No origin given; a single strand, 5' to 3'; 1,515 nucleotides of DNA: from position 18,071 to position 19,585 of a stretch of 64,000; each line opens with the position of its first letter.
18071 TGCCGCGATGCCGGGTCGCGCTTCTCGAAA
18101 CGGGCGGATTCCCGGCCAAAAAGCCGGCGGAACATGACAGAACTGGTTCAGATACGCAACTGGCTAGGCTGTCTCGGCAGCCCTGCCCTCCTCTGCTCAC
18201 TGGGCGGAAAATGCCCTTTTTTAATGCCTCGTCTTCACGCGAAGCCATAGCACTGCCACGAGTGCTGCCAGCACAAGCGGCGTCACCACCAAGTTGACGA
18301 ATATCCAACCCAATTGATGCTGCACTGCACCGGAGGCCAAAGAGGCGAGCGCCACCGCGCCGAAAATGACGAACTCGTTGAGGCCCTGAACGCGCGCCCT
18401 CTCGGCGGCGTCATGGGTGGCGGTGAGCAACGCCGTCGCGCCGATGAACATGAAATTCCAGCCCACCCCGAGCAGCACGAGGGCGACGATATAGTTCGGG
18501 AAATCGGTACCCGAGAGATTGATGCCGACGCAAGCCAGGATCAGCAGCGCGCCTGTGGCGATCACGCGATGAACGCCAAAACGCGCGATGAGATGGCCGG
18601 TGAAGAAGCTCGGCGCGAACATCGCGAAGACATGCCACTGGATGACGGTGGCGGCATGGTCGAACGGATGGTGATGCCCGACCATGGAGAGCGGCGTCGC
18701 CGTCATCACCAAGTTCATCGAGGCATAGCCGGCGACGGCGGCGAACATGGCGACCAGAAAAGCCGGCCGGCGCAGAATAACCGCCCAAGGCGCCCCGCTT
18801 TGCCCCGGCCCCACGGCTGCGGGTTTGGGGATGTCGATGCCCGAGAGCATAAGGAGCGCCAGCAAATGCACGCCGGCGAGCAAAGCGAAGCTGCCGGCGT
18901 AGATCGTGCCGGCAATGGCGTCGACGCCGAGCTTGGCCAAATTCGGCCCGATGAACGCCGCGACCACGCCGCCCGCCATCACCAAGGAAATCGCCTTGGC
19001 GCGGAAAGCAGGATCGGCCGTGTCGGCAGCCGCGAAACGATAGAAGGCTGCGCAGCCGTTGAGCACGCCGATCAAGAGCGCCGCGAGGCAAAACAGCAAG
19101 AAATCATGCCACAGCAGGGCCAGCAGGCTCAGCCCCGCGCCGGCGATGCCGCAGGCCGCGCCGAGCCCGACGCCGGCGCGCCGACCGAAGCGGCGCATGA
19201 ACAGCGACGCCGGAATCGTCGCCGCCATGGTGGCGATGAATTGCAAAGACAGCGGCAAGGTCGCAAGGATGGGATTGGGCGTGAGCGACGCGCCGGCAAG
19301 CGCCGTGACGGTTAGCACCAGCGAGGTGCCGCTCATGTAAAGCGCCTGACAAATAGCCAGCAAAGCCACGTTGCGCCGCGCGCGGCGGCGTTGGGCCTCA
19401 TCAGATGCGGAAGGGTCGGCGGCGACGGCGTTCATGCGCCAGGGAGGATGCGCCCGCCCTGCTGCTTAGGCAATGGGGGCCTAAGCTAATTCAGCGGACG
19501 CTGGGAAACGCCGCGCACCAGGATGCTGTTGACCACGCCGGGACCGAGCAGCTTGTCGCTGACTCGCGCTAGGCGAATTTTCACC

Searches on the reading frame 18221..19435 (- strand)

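Call 21: search_protein_families(library=pfam, proteins=[window:18221-19435:-], max_evalue=0.001)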
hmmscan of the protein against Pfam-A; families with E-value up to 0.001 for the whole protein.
window:18221-19435:- (404 aa): 1 family
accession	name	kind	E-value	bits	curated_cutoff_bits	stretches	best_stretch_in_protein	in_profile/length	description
PF07690.21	MFS_1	-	2.5e-24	86.3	33.4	2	26-257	1-235/347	Major Facilitator Superfamily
